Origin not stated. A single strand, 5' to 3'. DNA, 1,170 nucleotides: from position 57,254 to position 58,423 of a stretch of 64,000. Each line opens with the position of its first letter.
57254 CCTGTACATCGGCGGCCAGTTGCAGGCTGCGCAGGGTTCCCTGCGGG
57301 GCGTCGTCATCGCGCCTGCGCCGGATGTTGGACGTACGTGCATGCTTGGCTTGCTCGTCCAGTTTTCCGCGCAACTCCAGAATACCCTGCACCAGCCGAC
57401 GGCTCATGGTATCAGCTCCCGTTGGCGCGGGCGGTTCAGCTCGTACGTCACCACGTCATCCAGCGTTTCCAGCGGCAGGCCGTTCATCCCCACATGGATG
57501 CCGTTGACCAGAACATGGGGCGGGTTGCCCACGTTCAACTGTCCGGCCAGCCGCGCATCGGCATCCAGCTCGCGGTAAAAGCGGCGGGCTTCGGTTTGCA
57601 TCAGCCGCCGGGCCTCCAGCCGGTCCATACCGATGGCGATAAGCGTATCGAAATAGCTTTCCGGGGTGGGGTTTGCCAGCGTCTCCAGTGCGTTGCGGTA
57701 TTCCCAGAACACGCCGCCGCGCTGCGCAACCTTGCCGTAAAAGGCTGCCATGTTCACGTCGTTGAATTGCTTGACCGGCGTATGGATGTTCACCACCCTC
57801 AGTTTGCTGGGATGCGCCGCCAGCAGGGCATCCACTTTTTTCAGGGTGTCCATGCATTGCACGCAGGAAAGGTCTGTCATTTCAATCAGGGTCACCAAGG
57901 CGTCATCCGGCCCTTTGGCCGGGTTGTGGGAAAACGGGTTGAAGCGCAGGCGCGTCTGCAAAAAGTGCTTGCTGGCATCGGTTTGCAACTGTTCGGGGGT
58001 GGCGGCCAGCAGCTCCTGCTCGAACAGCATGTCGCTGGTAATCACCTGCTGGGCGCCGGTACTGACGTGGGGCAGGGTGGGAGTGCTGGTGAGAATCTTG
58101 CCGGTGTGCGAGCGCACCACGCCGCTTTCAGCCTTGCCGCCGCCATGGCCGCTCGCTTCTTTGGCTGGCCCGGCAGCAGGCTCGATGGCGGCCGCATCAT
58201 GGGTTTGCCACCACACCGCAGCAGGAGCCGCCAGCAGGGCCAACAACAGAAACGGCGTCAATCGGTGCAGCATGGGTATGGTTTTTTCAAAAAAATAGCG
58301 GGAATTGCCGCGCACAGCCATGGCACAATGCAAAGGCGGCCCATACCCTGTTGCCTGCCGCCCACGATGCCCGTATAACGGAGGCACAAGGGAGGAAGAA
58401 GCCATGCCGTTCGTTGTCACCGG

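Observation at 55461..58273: DsbA-like (CVQC) protein translationally coupled to a 648-aa membrane-anchored P-loop-motif protein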

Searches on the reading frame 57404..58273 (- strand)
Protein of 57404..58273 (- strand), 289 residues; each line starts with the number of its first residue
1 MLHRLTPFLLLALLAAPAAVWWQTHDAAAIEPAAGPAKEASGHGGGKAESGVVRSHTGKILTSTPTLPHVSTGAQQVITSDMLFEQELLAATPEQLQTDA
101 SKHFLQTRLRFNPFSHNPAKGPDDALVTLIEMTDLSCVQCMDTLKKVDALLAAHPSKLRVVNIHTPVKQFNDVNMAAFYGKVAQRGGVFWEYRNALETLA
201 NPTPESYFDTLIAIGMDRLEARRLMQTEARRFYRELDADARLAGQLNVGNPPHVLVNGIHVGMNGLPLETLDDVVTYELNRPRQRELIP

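Call 3: search_protein_families(library=pfam, proteins=[window:57404-58273:-], max_evalue=0.1)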
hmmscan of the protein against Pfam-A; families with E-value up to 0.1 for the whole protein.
window:57404-58273:- (289 aa): 0 families

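Call 4: search_protein_families(library=ncbifam, proteins=[window:57404-58273:-], max_evalue=0.1)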
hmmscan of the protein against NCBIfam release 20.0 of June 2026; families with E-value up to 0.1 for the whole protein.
window:57404-58273:- (289 aa): 0 families

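Call 6: search_solved_structures(query=window:57404-58273:-, max_evalue=10, show_alignments=2)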
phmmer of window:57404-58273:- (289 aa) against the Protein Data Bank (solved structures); distinct sequences matched with E-value up to 10: 6.
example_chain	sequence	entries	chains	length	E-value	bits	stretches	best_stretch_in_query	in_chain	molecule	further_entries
3gyk_A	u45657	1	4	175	0.045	16.6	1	116-254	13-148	27kDa outer membrane protein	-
9edl_A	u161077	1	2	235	0.11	15.3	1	117-197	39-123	Conserved hypothetical lipoprotein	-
7jve_A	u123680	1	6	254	0.51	13.2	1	98-196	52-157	DsbA family protein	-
7lhg_K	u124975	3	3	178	0.78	12.5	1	69-164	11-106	Fimbrial adapter PapK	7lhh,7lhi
7znk_C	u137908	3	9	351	0.8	12.5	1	109-158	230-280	THO complex subunit 3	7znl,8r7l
7apk_C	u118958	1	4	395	0.92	12.3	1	109-158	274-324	THO complex subunit 3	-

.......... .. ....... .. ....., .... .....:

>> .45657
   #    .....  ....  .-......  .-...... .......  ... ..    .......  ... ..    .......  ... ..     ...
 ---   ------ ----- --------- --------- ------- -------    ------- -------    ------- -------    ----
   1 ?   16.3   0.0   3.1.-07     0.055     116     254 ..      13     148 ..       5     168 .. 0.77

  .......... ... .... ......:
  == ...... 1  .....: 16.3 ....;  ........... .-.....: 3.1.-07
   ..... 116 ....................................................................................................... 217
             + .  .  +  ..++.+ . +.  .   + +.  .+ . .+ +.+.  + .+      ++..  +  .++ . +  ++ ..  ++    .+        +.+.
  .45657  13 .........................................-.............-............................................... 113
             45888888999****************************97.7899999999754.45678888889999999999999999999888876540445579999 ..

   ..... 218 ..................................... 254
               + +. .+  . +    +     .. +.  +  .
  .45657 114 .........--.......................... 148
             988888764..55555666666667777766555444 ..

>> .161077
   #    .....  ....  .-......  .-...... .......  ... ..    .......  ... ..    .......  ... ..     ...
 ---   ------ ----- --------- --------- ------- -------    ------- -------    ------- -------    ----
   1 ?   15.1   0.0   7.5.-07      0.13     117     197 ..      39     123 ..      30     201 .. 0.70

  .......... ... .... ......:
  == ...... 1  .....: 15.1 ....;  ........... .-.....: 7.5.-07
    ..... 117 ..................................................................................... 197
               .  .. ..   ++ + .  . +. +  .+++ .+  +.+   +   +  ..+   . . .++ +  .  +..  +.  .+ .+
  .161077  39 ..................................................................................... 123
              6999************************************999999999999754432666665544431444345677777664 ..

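Call 13: find_homologous_proteins(query=window:57404-58273:-)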
Query window:57404-58273:- (289 aa): 57 proteins with E <= 0.001 among 8000 candidates.
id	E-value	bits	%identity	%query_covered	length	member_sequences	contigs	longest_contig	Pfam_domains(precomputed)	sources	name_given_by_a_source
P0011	5.8e-191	651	100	100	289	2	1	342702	-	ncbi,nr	ncbi:MAG: thioredoxin domain-containing protein [Pseudomonadaceae bacterium]|nr:thioredoxin domain-c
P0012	3.2e-121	422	67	93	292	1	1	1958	-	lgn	-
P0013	1.7e-100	354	62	81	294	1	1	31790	-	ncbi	ncbi:MAG: thioredoxin domain-containing protein [Alphaproteobacteria bacterium]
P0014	1.4e-97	345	60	90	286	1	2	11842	-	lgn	-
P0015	1.2e-93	332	61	81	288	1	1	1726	PF13462.13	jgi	jgi:protein-disulfide isomerase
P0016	1.6e-92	328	55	93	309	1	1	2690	-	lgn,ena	-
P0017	3.8e-91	324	56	88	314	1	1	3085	-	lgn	-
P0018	8.7e-91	322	53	92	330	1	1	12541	-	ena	-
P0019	6.3e-90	320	58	80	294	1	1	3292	-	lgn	-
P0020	5.4e-85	303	54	89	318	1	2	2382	-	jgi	jgi:hypothetical protein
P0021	3.7e-84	301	53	94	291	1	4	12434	-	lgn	-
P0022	1.2e-82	296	52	89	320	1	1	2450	-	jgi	jgi:hypothetical protein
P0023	5.0e-81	290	52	90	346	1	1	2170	-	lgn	-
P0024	1.6e-79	285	52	89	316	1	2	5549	-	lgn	-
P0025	4.2e-73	264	48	98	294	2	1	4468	-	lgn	-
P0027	2.8e-67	245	46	92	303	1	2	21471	PF13462.13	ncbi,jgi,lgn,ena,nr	ncbi:MAG: hypothetical protein COY40_00860 [Alphaproteobacteria bacterium CG_4_10_14_0_8_um_filter_5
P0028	1.5e-63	233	45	88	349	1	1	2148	PF13462.13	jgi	jgi:protein-disulfide isomerase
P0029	1.3e-62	230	45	79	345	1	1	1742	PF13462.13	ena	-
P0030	4.0e-62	228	42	88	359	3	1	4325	PF13462.13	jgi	jgi:protein-disulfide isomerase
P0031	4.2e-62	228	44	86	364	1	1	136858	PF13462.13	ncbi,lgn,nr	ncbi:MAG TPA: thioredoxin domain-containing protein [Alphaproteobacteria bacterium]|nr:thioredoxin d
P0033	1.8e-61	226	43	89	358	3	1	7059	PF13462.13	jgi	jgi:protein-disulfide isomerase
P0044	1.4e-54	204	40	94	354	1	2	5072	PF13462.13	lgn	-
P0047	1.3e-48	184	38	88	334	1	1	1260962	PF13462.13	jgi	jgi:protein-disulfide isomerase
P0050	1.9e-43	167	45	65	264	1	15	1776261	PF13462.13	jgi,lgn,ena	jgi:protein-disulfide isomerase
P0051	8.0e-42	162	41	65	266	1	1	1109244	PF13462.13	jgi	jgi:protein-disulfide isomerase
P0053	4.9e-41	159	38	75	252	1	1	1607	PF13462.13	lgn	-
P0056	1.1e-39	155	37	76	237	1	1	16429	PF13462.13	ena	-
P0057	2.5e-39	154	42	65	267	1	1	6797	PF13462.13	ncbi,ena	-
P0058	3.7e-39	153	39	73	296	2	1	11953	-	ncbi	ncbi:MAG: hypothetical protein WAX89_02110 [Alphaproteobacteria bacterium]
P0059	7.7e-39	152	40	65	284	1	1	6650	PF13462.13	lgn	-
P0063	1.2e-30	125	42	56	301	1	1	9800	PF13462.13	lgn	-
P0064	5.4e-18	84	27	51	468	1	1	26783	PF00462.31,PF13192.13,PF05605.19,PF13728.13,PF13743.13,PF13098.14,PF01323.27,PF13462.13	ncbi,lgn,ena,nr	ncbi:MAG: thioredoxin domain-containing protein [Deltaproteobacteria bacterium]|nr:thioredoxin domai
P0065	2.6e-12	65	31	66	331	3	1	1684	PF13743.13,PF01323.27,PF13462.13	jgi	jgi:protein-disulfide isomerase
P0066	4.8e-10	58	28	62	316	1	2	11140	PF01323.27,PF13462.13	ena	-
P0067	6.2e-9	54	29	66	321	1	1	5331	PF01323.27,PF13462.13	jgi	jgi:protein-disulfide isomerase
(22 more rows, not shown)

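Call 30: predict_structure(alignment_id=A2)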
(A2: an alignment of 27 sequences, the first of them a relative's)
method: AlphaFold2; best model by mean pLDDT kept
length: 289 residues; sequences in the alignment: 27
mean_pLDDT: 85.1   pTM: 0.73
mean pLDDT of the five models: 85.1, 84.7, 82.8, 82.6, 82.6
residues with pLDDT >= 90: 187; 70-90: 37; 50-70: 41; < 50: 24
segments of 3 or more residues with pLDDT < 50: 25-27, 33-49
pLDDT, mean of each block of 10 residues (from residue 1): 64 68 52 45 42 65 66 84 90 96 96 98 98 95 97 98 90 87 98 95 94 98 98 97 95 98 97 98 66
secondary structure, 60 per line:
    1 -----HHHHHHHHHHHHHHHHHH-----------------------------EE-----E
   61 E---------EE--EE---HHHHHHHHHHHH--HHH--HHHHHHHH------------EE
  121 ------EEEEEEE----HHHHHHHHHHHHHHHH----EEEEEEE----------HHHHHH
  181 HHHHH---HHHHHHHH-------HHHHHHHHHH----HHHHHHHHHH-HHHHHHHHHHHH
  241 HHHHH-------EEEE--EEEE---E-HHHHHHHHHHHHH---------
elements in order: H6-23 H80-91 H99-106 E127-133 H138-153 E158-164 H175-185 H189-196 H204-213 H218-227 H229-245 E253-256 E259-262 H268-280
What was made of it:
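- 57404..58273 (-): DsbA-fold (Thioredoxin_4-class) periplasmic thiol-disulfide oxidoreductase, 289 aa: signal sequence, an N-terminal extension of about 95 aa, then a thioredoxin fold with a helical insert. AlphaFold model pLDDT 85 (call 30).
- On DsbA family / Thioredoxin_4 (PF13462): AlphaFold model with pLDDT above 90 across the catalytic domain (call 30).
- On ScsC / alpha-DsbA2 oligomeric isomerases: The model shows a disordered linker, short beta-strands (residues 52-77) and two short helices (80-91, 99-106), not a long stalk (call 30).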

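Call 34: search_solved_structures(query=A2, max_evalue=0.01)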
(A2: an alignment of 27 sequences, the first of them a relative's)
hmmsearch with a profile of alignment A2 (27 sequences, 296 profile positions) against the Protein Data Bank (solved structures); distinct sequences matched with E-value up to 0.01: 22.
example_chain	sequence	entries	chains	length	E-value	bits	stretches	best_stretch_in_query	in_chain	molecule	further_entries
4pwp_A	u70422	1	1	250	3.3e-13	53.1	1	124-285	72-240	DsbA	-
4pwo_A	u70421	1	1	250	4.6e-13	52.6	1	124-285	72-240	DsbA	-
7unn_A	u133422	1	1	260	6e-13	52.3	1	124-285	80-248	Thioredoxin domain-containing protein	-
3eu3_A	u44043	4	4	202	3.9e-12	49.6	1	119-284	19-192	BdbD | Disulfide bond formation protein D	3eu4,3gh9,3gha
7uno_A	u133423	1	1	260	1.3e-10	44.6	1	124-285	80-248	Thioredoxin domain-containing protein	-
3gyk_A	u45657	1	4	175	2.7e-10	43.6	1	121-279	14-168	27kDa outer membrane protein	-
7rgv_A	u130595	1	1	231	3.5e-08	36.6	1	128-275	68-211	Thioredoxin domain-containing protein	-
4xvw_A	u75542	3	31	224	5.5e-08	36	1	119-287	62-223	DsbA-like protein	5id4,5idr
6nen_A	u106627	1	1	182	6.3e-08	35.8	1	119-287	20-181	Copper resistance protein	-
6mhh_A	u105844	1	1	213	7.1e-08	35.6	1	119-287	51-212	Metal resistance protein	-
4gxz_A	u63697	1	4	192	1e-07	35.1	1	120-286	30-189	Suppression of copper sensitivity protein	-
6eez_A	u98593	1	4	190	3.2e-07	33.4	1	121-260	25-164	DsbA-like disulfide oxidoreductase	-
9edl_A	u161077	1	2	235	3.3e-07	33.4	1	121-221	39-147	Conserved hypothetical lipoprotein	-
5c00_A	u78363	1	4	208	2.5e-05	27.2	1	136-270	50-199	MdbA protein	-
7jve_A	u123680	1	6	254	0.00017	24.5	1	104-185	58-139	DsbA family protein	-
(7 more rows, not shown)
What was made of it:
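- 57404..58273 (-): Family profile vs PDB: 4pwp at 3e-13, BdbD, 3gyk, ScsC (call 34).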

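Call 45: search_protein_families(library=pfam, alignment_id=A2, max_evalue=0.01)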
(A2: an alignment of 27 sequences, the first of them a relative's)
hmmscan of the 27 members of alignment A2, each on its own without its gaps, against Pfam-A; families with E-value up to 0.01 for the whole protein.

A. member 1, P0011 (289 aa): 0 families

B. families by the number of members that match (of 27 scanned): 9 families
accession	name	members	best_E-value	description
PF13462.12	Thioredoxin_4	19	1.2e-50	Thioredoxin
PF01323.26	DSBA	2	4.7e-47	DSBA-like thioredoxin domain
PF13743.12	Thioredoxin_5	2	4.1e-11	Thioredoxin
PF13098.12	Thioredoxin_2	1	1.9e-13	Thioredoxin-like domain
PF13728.12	TraF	1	1.1e-07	F plasmid transfer operon protein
PF13192.12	Thioredoxin_3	1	2.1e-06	Thioredoxin domain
PF05605.18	zf-Di19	1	5.8e-06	Drought induced 19 protein (Di19), zinc-binding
PF00462.30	Glutaredoxin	1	2.2e-05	Glutaredoxin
PF24440.1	DUF7559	1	0.0056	Family of unknown function (DUF7559)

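Call 50: fold_search(model_id=the predicted structure, library=pdb)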
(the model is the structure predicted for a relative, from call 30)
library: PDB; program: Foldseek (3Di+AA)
matches with E <= 10: 537; with E <= 0.001: 161
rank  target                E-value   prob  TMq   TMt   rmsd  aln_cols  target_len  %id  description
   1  3gyk_B                5.1e-09  1.00  0.49  0.79   2.7       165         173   22  The crystal structure of a thioredoxin-like oxidoreductase from Silicibacter pomeroyi DSS-3 (released 2009-06-09)
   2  4pwp                  1.1e-08  1.00  0.49  0.57   2.9       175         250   23  Crystal structure of DsbA from the Gram positive bacterium Corynebacterium diphtheriae (released 2015-03-25)
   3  3eu3                  1.2e-08  1.00  0.50  0.74   4.1       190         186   17  Crystal Structure of BdbD from Bacillus subtilis (reduced) (released 2009-06-16)
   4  7rgv                  1.2e-08  1.00  0.49  0.63   7.3       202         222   20  Structure of Caulobacter crescentus Suppressor of copper sensitivity protein C (released 2022-03-02)
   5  3gyk_A                1.7e-08  1.00  0.49  0.79   2.8       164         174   22  The crystal structure of a thioredoxin-like oxidoreductase from Silicibacter pomeroyi DSS-3 (released 2009-06-09)
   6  3eu4                  3.2e-08  1.00  0.50  0.75   3.7       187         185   16  Crystal Structure of BdbD from Bacillus subtilis (oxidised) (released 2009-06-16)
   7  7unn                  3.6e-08  1.00  0.49  0.58   2.9       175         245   23  Thiol-disulfide oxidoreductase TsdA from Corynebacterium diphtheriae (released 2022-04-20)
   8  7uno                  6.1e-08  1.00  0.49  0.57   2.9       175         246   23  Thiol-disulfide oxidoreductase TsdA, C129S mutant, from Corynebacterium diphtheriae (released 2022-04-20)
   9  4pwo                  6.8e-08  1.00  0.49  0.57   2.8       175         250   23  Crystal structure of DsbA from the Gram positive bacterium Corynebacterium diphtheriae (released 2015-03-25)
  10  6eez_B                1.1e-07  1.00  0.47  0.69   2.8       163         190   19  Crystal Structure of the thiol-disulfide exchange protein alpha-DsbA2 from Wolbachia pipientis (released 2019-04-17)
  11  6eez_A                1.2e-07  1.00  0.48  0.73   2.7       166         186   19  Crystal Structure of the thiol-disulfide exchange protein alpha-DsbA2 from Wolbachia pipientis (released 2019-04-17)
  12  4gxz_D                1.6e-07  1.00  0.46  0.76   3.9       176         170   18  Crystal structure of a periplasmic thioredoxin-like protein from Salmonella enterica serovar Typhimurium (released 2013-07-17)
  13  9edl_A                1.6e-07  1.00  0.44  0.56   8.8       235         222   16  Crystal structure of Francisella tularensis DsbA1 (released 2024-12-18)
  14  6mhh                  3.2e-07  1.00  0.45  0.60   9.5       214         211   14  Proteus mirabilis ScsC linker (residues 39-49) deletion and N6K mutant (released 2019-03-06)
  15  4gxz_A                3.4e-07  1.00  0.46  0.72  10.2       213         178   16  Crystal structure of a periplasmic thioredoxin-like protein from Salmonella enterica serovar Typhimurium (released 2013-07-17)
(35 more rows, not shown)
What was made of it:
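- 57404..58273 (-): Foldseek: 3gyk TM 0.79, probability 1.00 for many DsbA/ScsC/BdbD chains (call 50).
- On DsbA family / Thioredoxin_4 (PF13462): Foldseek TM 0.79 to 3gyk, and probability 1.00 to DsbA, BdbD and ScsC chains (call 50).
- Closest known: Pathway-dedicated DsbA paralogues encoded inside the operon of the machine they serve. Same: BcfH is among the structural matches (call 50).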

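Call 51: find_encoding_contigs(protein=P0050, flank=7000, max_places=1)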
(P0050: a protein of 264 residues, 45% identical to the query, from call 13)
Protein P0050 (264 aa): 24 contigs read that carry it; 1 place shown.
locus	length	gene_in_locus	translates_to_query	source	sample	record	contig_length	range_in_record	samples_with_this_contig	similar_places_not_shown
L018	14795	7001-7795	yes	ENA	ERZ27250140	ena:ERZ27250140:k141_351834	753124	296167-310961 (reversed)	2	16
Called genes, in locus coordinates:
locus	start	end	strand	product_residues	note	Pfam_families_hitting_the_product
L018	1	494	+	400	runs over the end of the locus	PF00669:Flagellin_N, PF00700:Flagellin_C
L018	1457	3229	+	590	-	PF00317:Ribonuc_red_lgN, PF02867:Ribonuc_red_lgC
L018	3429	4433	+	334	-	PF00268:Ribonuc_red_sm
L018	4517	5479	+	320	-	-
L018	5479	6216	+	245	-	-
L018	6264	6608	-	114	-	PF12797:Fer4_2 (faint), PF12837:Fer4_6 (faint), PF13237:Fer4_10 (weak), PF12838:Fer4_7 (weak), PF13187:Fer4_9 (weak), PF13484:Fer4_16 (faint), PF00037:Fer4 (weak), PF11953:DUF3470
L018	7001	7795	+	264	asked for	PF13462:Thioredoxin_4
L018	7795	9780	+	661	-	-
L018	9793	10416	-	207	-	PF00072:Response_reg, PF08281:Sigma70_r4_2 (faint), PF00196:GerE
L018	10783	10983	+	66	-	PF00471:Ribosomal_L33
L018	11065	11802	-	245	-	-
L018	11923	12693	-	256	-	PF03372:Exo_endo_phos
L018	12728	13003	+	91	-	PF01722:BolA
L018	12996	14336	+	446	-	PF00072:Response_reg, PF00158:Sigma54_activat, PF14532:Sigma54_activ_2, PF00004:AAA (weak), PF07724:AAA_2 (weak), PF07728:AAA_5 (weak), PF25601:AAA_lid_14, PF02954:HTH_8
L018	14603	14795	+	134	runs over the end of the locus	-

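Call 52: find_encoding_contigs(protein=P0047, flank=7000, max_places=1)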
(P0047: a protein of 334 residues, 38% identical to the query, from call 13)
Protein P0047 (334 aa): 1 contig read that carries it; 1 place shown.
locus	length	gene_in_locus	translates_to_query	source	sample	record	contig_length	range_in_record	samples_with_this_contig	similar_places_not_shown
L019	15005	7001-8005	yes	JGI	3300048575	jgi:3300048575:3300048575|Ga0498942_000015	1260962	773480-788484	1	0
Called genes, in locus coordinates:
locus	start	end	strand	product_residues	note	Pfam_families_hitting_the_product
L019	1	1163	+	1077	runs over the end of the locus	PF20465:MmeI_hel (faint), PF02384:N6_Mtase, PF20473:MmeI_Mtase, PF07669:Eco57I, PF12950:TaqI_C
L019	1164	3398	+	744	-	-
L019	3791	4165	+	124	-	-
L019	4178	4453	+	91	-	PF21217:PaaA2 (weak)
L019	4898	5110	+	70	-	-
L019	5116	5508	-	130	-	-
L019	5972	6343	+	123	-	-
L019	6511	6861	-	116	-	PF12797:Fer4_2 (faint), PF12837:Fer4_6 (faint), PF13237:Fer4_10 (faint), PF12838:Fer4_7 (weak), PF13187:Fer4_9 (weak), PF13484:Fer4_16 (faint), PF00037:Fer4 (weak), PF11953:DUF3470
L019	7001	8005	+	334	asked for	PF13462:Thioredoxin_4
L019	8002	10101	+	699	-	-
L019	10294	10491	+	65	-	PF00471:Ribosomal_L33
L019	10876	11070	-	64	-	-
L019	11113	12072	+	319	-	-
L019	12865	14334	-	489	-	PF08269:dCache_2, PF17200:sCache_2, PF17201:Cache_3-Cache_2, PF00015:MCPsignal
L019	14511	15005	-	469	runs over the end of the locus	PF00875:DNA_photolyase, PF03441:FAD_binding_7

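Call 53: find_encoding_contigs(protein=P0058, flank=7000, max_places=1)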
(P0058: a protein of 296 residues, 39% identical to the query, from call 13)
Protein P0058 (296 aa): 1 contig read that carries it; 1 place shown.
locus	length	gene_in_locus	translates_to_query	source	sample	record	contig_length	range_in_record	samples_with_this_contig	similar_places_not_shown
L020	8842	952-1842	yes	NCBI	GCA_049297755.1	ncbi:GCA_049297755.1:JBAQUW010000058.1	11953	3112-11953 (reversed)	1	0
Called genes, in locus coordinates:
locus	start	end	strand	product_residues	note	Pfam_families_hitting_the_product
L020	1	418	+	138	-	?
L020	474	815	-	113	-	PF12797:Fer4_2 (faint), PF12837:Fer4_6 (faint), PF13237:Fer4_10 (weak), PF12838:Fer4_7 (weak), PF13183:Fer4_8 (faint), PF13187:Fer4_9 (weak), PF00037:Fer4 (weak), PF11953:DUF3470, +1 more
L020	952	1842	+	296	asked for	-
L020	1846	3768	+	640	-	-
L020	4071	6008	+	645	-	PF00664:ABC_membrane, PF00005:ABC_tran, PF02463:SMC_N (weak)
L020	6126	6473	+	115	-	-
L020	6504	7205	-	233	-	PF01479:S4, PF00849:PseudoU_synth_2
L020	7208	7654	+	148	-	PF00383:dCMP_cyt_deam_1, PF14437:MafB19-deam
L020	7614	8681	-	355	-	-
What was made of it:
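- The Wzz-like gene is absent from some loci (calls 52, 53).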

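Call 60: search_protein_families(library=padloc, proteins=[window:57404-58273:-], max_evalue=0.1)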
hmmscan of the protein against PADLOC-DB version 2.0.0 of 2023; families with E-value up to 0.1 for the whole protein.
window:57404-58273:- (289 aa): 0 families

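Call 61: search_protein_families(library=phrogs, proteins=[window:57404-58273:-], max_evalue=0.1)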
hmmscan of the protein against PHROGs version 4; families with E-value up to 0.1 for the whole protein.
window:57404-58273:- (289 aa): 0 families

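Call 70: find_encoding_contigs(protein=P0063, flank=5000, max_places=1)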
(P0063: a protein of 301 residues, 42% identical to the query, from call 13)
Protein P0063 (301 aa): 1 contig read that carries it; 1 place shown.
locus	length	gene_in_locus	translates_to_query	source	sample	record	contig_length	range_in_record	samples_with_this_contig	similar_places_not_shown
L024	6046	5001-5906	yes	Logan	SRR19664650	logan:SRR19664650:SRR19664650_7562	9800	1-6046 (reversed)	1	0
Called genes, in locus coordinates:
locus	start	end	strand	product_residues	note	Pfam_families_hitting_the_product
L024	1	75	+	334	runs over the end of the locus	-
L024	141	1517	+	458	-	PF00158:Sigma54_activat, PF14532:Sigma54_activ_2, PF25601:AAA_lid_14, PF02954:HTH_8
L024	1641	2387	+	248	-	-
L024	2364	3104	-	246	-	PF02518:HATPase_c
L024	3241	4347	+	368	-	PF13439:Glyco_transf_4, PF00534:Glycos_transf_1, PF13692:Glyco_trans_1_4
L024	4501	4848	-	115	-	PF12797:Fer4_2 (faint), PF12837:Fer4_6 (faint), PF13237:Fer4_10 (faint), PF12838:Fer4_7 (faint), PF13187:Fer4_9 (weak), PF13484:Fer4_16 (faint), PF00037:Fer4 (weak), PF11953:DUF3470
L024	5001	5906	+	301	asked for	PF13462:Thioredoxin_4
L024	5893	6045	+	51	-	?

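Call 71: find_encoding_contigs(protein=P0056, flank=5000, max_places=1)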
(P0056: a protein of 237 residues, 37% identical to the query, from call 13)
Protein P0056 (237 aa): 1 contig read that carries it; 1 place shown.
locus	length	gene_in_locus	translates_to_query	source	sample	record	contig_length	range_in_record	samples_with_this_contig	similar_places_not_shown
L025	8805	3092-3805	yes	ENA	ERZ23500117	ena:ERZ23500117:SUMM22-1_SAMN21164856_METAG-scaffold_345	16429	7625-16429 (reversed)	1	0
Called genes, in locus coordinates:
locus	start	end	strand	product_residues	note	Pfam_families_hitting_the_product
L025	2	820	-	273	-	?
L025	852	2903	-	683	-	-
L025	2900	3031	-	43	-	-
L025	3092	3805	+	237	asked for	PF13462:Thioredoxin_4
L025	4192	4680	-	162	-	-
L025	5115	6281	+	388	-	PF00155:Aminotran_1_2, PF01041:DegT_DnrJ_EryC1, PF01053:Cys_Met_Meta_PP (weak)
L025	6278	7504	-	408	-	PF20706:GT4-conflict (weak), PF00534:Glycos_transf_1, PF13692:Glyco_trans_1_4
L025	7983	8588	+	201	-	PF03352:Adenine_glyco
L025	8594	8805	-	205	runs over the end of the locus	PF05494:MlaC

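Call 72: find_encoding_contigs(protein=P0064, flank=5000, max_places=1)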
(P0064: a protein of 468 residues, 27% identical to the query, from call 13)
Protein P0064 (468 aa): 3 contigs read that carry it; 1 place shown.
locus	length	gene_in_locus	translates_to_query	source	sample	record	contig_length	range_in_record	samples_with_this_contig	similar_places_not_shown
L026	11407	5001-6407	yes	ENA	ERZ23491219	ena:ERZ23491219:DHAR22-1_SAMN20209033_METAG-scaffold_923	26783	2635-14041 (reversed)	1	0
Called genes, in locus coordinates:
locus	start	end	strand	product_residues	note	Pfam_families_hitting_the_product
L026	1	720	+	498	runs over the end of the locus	PF07714:PK_Tyr_Ser-Thr, PF00069:Pkinase, PF08308:PEGA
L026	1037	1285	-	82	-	-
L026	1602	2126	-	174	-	-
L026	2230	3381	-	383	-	-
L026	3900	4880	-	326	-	PF00005:ABC_tran, PF13304:AAA_21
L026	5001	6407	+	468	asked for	PF13098:Thioredoxin_2, PF13462:Thioredoxin_4, PF00462:Glutaredoxin (faint), PF01323:DSBA (weak), PF05605:zf-Di19 (faint), PF01323:DSBA, PF13462:Thioredoxin_4, PF01323:DSBA, +3 more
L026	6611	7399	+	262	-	-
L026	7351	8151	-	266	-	-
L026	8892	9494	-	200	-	PF07638:Sigma70_ECF (faint), PF04542:Sigma70_r2, PF08281:Sigma70_r4_2, PF04545:Sigma70_r4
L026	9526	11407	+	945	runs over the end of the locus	PF00069:Pkinase, PF03109:ABC1 (faint), PF07714:PK_Tyr_Ser-Thr, PF13424:TPR_12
